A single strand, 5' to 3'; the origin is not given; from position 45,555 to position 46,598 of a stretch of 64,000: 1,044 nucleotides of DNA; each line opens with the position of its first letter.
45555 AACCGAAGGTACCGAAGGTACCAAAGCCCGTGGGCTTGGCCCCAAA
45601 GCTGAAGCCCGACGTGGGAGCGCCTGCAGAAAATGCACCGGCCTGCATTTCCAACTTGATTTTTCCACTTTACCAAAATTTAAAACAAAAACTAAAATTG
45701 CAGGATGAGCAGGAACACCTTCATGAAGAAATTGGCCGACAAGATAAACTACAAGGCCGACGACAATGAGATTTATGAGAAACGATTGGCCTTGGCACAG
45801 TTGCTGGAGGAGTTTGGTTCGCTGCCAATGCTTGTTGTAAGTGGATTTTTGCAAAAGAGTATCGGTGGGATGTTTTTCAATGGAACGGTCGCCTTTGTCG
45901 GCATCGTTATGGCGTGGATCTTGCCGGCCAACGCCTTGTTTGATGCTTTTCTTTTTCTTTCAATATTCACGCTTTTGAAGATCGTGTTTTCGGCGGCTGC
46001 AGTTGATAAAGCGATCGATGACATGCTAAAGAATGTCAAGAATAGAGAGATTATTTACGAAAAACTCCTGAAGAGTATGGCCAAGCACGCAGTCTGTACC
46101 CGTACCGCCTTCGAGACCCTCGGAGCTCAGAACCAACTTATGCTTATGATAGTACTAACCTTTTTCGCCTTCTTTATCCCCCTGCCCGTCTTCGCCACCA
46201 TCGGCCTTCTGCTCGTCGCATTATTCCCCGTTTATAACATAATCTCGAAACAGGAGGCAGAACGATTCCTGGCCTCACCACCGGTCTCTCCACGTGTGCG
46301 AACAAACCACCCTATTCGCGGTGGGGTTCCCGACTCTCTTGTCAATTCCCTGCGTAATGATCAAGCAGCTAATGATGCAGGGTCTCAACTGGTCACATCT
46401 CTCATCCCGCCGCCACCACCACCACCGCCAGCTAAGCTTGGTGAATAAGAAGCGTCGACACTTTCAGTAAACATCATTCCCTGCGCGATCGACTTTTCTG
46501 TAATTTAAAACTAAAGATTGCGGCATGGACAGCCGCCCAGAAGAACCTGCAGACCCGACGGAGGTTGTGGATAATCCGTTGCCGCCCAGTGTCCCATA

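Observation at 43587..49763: Possible nuclear-envelope / membrane-shaping gene neighbourhood: two FG-nucleoporin candidates followed by two reticulon-like hairpin proteins around a beta-propeller-like protein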

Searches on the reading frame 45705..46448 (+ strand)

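Call 3: search_protein_families(library=pfam, proteins=[window:45705-46448:+], max_evalue=1)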
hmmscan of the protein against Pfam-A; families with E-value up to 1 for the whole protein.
window:45705-46448:+ (247 aa): 2 families
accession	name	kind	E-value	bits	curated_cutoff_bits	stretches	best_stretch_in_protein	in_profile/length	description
PF07264.17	EI24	-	0.015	15.9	32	1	92-188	37-98/199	Sulfate transporter CysZ/Etoposide-induced protein 2.4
PF23685.1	YtiC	-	0.042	14.4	27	1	73-96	1-24/33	YtiC-like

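Call 36: search_protein_families(library=pfam, proteins=[window:45705-46448:+], max_evalue=10)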
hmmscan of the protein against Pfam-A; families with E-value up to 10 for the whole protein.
window:45705-46448:+ (247 aa): 2 families
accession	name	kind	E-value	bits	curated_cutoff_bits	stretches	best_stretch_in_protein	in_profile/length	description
PF07264.17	EI24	-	0.015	15.9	32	1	92-188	37-98/199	Sulfate transporter CysZ/Etoposide-induced protein 2.4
PF23685.1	YtiC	-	0.042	14.4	27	1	73-96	1-24/33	YtiC-like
